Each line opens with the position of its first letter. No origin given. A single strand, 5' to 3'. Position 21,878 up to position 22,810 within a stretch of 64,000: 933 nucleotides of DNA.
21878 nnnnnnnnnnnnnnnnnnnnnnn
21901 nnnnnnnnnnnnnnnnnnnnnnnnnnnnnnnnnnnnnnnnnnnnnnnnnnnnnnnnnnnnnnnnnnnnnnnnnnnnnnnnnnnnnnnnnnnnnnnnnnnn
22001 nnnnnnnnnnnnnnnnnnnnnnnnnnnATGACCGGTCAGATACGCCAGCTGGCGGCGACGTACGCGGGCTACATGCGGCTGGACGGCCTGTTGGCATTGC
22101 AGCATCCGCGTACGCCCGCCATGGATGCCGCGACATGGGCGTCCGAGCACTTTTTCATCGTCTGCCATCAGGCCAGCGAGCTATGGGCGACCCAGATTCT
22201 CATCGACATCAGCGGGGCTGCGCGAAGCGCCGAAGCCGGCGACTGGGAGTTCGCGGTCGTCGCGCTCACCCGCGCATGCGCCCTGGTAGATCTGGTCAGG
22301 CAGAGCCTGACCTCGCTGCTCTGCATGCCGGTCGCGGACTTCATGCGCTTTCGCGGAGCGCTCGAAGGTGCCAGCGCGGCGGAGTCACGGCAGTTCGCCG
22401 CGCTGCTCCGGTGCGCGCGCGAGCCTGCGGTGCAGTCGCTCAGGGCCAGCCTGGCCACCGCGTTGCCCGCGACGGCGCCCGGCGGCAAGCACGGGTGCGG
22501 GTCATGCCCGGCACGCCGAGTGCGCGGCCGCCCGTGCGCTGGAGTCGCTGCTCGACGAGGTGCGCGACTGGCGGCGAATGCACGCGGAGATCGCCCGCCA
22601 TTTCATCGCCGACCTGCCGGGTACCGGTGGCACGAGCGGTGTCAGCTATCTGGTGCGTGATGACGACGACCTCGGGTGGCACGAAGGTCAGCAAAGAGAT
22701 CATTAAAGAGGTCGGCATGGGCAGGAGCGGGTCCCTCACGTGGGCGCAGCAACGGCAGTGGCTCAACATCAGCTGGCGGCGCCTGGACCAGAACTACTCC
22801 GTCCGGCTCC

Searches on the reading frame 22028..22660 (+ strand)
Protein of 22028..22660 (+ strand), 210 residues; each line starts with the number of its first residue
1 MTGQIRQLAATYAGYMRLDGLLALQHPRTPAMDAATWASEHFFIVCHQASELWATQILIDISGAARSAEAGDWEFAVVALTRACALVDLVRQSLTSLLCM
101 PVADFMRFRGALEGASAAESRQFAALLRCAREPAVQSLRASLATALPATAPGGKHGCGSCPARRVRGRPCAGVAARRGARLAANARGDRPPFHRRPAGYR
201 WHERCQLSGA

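Call 6: search_protein_families(library=pfam, proteins=[window:22028-22660:+], max_evalue=0.01)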
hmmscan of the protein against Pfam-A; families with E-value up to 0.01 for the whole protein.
window:22028-22660:+ (210 aa): 1 family
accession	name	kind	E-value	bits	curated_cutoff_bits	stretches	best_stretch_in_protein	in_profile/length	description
PF03301.18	Trp_dioxygenase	-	1e-17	65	34.9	1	10-125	15-134/346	Tryptophan 2,3-dioxygenase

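Call 66: search_solved_structures(query=window:22028-22660:+, max_evalue=0.01)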
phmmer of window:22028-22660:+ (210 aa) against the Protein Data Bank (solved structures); distinct sequences matched with E-value up to 0.01: 15.
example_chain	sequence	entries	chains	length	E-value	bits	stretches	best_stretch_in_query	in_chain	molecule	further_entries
9esd_A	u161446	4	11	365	5.7e-07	32.6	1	11-125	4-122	Tryptophan 2,3-dioxygenase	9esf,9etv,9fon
4hka_A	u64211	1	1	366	6.5e-07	32.4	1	11-125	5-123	Tryptophan 2,3-dioxygenase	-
2nw7_A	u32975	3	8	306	6.6e-07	32.4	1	10-124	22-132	Tryptophan 2,3-dioxygenase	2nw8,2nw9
2nox_A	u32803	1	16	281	8.3e-07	32.1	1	11-124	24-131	Tryptophan 2,3-dioxygenase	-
4pw8_A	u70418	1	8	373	1.3e-06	31.5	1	11-126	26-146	Tryptophan 2,3-dioxygenase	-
5ti9_A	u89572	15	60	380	1.4e-06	31.4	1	11-126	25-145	Tryptophan 2,3-dioxygenase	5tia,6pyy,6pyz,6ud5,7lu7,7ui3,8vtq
6vbn_A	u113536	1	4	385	1.4e-06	31.4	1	11-126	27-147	Tryptophan 2,3-dioxygenase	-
6a4i_A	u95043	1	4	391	1.4e-06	31.3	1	11-126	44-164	Tryptophan 2,3-dioxygenase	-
9ezj_A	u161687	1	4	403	1.5e-06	31.2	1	11-126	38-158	Tryptophan 2,3-dioxygenase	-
1yw0_A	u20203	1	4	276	1.6e-06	31.2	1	11-124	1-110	tryptophan 2,3-dioxygenase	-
8qv7_A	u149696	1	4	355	1.8e-06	31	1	12-126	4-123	Tryptophan 2,3-dioxygenase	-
8r5q_A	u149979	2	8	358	1.8e-06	31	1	12-126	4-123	Tryptophan 2,3-dioxygenase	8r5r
7p46_A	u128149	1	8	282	1e-05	28.5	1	10-124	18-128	Tryptophan 2,3-dioxygenase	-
3e08_A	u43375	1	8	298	1.2e-05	28.3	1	10-124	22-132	Tryptophan 2,3-dioxygenase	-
3bk9_A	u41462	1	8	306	1.7e-05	27.8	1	10-124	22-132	Tryptophan 2,3-dioxygenase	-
